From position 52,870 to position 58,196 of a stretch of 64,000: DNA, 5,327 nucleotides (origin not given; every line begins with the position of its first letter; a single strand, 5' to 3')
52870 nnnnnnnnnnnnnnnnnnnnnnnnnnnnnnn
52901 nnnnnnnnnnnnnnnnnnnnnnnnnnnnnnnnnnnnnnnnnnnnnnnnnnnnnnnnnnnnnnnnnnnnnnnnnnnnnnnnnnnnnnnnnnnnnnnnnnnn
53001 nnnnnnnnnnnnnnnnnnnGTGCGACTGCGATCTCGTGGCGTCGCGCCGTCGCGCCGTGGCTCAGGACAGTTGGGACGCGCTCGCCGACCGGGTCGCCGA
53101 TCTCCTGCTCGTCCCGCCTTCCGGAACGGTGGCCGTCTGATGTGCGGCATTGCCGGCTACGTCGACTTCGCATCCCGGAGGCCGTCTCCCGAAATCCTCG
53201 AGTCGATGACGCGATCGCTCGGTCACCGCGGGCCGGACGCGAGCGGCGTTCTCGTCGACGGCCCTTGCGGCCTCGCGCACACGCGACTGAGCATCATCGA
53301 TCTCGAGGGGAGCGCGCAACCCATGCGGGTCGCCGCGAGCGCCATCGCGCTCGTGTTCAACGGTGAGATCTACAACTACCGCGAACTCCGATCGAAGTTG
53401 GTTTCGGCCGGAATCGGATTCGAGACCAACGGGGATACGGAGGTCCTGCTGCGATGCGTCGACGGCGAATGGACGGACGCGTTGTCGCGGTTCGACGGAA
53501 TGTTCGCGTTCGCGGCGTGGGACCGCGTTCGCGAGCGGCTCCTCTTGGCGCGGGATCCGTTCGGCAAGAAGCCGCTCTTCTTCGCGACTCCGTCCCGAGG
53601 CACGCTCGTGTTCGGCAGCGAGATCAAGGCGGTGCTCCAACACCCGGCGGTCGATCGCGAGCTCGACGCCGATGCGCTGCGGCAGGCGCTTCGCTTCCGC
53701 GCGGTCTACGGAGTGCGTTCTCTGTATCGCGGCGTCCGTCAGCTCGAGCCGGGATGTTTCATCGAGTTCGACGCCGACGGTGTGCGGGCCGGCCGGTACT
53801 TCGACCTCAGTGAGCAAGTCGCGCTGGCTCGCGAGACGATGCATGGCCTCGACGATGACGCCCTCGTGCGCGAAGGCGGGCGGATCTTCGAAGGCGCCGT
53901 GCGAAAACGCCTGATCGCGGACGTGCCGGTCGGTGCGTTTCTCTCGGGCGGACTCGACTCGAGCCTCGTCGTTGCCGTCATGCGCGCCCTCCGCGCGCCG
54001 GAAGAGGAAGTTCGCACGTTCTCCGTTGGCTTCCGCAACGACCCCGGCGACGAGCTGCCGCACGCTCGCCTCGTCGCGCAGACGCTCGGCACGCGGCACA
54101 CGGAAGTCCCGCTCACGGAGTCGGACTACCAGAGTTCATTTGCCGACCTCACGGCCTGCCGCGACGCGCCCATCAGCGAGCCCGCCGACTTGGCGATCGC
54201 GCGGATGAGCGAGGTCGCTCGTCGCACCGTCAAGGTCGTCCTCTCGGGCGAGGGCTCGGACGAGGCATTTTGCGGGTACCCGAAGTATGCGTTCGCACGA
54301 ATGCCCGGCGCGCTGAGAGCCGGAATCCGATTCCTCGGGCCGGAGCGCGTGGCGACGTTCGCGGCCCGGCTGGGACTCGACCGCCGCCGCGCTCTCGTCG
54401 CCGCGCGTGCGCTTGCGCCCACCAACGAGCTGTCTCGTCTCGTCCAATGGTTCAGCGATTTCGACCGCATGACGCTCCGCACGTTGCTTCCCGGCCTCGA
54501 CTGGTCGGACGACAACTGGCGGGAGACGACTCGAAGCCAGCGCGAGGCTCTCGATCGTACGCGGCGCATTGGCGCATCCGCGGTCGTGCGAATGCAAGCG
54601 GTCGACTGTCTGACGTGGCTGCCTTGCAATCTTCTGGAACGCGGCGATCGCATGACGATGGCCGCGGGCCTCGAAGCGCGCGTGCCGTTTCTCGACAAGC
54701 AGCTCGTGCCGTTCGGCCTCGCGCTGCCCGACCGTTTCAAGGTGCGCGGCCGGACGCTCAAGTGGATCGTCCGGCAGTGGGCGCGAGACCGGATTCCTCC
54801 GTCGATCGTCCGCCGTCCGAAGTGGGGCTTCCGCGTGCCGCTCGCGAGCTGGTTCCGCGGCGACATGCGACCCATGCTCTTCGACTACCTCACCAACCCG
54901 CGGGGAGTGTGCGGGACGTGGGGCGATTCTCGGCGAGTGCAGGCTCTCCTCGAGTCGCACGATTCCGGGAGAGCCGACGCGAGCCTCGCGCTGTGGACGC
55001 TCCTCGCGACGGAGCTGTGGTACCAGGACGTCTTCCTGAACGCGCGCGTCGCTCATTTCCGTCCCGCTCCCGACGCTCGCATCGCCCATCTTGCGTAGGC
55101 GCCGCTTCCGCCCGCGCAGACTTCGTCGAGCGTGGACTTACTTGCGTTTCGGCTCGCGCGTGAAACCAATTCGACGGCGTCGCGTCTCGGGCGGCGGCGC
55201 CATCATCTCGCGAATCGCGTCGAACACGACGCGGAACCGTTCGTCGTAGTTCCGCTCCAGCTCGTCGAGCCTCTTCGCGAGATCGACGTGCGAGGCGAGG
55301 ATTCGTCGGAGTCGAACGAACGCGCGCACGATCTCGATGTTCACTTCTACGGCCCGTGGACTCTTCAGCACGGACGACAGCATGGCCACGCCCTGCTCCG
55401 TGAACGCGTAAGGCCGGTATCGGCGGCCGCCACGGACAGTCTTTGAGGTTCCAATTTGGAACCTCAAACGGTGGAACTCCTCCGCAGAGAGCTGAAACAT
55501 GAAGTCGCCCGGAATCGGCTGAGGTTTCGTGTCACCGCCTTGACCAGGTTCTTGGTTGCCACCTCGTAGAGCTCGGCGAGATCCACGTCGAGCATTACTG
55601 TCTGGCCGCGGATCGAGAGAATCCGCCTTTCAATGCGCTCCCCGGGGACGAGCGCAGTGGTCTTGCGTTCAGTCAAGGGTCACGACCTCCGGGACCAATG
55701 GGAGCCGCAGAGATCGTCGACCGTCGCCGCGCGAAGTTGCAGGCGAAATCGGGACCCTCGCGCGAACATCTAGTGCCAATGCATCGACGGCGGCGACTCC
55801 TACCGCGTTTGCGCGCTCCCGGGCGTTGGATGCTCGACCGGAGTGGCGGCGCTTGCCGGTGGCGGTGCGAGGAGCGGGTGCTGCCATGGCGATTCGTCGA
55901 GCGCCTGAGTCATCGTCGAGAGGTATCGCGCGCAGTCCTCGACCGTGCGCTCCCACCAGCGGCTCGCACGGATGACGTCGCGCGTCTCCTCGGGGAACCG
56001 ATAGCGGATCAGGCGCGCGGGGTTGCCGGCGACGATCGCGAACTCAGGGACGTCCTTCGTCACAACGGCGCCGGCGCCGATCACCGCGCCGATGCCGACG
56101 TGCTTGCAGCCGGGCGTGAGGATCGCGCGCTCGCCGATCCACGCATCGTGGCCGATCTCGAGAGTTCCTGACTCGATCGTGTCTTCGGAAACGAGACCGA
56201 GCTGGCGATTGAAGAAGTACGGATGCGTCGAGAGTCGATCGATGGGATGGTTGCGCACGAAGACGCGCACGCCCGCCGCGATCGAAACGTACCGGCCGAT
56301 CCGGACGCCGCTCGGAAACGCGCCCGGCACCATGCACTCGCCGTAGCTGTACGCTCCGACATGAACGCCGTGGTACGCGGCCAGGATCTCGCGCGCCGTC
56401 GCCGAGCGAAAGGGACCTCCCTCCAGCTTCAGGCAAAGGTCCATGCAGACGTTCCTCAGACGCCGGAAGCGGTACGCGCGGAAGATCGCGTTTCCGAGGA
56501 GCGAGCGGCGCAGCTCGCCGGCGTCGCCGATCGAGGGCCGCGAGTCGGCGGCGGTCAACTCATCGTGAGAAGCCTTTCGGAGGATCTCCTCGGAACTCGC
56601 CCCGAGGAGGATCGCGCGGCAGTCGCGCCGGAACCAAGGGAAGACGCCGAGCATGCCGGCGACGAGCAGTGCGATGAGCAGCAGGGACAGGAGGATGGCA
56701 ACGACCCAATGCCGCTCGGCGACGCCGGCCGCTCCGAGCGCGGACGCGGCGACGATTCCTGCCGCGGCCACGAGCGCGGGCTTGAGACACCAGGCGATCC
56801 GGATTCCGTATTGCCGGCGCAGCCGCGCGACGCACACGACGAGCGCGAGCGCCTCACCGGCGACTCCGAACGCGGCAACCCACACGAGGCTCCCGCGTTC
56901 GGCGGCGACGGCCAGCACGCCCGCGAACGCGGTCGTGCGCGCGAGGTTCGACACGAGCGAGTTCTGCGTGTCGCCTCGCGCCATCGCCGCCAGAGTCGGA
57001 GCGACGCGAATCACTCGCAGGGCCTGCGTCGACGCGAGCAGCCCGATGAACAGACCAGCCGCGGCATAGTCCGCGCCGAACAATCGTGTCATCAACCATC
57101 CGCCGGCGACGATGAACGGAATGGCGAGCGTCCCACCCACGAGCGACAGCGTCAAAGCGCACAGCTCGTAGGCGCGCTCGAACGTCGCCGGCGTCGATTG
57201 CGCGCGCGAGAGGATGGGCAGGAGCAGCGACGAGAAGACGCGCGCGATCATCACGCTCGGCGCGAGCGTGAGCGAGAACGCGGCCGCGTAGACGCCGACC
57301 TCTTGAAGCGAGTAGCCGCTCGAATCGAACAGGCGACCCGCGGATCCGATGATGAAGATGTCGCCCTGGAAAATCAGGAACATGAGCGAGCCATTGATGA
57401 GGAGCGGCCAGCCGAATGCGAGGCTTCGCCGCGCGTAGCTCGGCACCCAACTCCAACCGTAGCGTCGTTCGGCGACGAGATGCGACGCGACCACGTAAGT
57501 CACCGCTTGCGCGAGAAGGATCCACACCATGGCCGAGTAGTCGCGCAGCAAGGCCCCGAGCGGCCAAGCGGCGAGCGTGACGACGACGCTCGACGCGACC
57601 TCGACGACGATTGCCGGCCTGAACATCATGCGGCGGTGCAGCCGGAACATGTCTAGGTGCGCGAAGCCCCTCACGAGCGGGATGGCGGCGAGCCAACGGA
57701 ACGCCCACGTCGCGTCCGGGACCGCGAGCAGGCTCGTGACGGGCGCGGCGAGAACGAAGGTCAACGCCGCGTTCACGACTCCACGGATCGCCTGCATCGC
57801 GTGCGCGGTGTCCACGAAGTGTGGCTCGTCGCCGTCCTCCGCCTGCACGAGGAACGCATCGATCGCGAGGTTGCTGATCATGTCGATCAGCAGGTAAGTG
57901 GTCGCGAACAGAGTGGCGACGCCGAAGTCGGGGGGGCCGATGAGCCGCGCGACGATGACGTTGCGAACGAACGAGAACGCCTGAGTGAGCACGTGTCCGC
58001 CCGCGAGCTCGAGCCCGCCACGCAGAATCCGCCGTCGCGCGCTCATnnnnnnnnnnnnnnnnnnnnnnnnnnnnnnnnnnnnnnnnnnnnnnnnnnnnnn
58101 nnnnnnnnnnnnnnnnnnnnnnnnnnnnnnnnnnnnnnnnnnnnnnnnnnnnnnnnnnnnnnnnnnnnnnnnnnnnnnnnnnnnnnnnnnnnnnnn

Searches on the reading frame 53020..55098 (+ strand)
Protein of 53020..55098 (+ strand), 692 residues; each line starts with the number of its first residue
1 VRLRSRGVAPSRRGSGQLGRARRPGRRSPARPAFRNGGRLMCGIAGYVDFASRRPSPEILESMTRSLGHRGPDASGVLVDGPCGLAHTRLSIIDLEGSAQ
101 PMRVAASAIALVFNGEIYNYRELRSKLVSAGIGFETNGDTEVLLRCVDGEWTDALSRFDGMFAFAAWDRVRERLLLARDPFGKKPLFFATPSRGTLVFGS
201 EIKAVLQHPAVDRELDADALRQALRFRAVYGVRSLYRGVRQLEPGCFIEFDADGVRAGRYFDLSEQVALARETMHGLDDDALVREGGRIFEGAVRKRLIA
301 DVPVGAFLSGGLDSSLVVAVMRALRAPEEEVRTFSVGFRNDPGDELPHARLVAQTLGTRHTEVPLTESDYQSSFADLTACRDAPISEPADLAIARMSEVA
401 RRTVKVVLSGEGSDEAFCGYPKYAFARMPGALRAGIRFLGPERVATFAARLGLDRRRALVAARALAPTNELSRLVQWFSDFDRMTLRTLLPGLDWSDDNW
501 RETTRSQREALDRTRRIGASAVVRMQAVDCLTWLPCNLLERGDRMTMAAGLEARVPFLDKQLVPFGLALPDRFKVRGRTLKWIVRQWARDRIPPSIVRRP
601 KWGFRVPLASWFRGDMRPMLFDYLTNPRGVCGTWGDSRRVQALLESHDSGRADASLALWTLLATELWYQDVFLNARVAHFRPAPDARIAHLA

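Call 96: search_protein_families(library=pfam, proteins=[window:53020-55098:+], max_evalue=0.0001)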
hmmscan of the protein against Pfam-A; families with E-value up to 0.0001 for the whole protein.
window:53020-55098:+ (692 aa): 3 families
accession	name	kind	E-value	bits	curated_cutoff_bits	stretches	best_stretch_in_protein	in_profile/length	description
PF00733.27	Asn_synthase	-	2.9e-90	303.9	21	1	289-669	5-354/354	Asparagine synthase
PF13537.11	GATase_7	-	2.8e-40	137.6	25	1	87-206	1-122/123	Glutamine amidotransferase domain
PF13522.11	GATase_6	-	1.6e-37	128.8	27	1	72-201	1-130/130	Glutamine amidotransferase domain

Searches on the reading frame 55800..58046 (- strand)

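Call 96: search_protein_families(library=pfam, proteins=[window:55800-58046:-], max_evalue=0.0001)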
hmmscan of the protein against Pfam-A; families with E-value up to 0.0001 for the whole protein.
window:55800-58046:- (748 aa): 3 families
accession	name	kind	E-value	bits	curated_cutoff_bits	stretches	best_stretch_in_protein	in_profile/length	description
PF13440.11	Polysacc_synt_3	-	2.6e-37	129.1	23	1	31-328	1-289/293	Polysaccharide biosynthesis protein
PF01943.22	Polysacc_synt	-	5.9e-17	62.4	28.2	1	8-283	2-274/274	Polysaccharide biosynthesis protein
PF00132.30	Hexapep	-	9.4e-05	22.4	27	0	631-664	4-36/36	Bacterial transferase hexapeptide (six repeats)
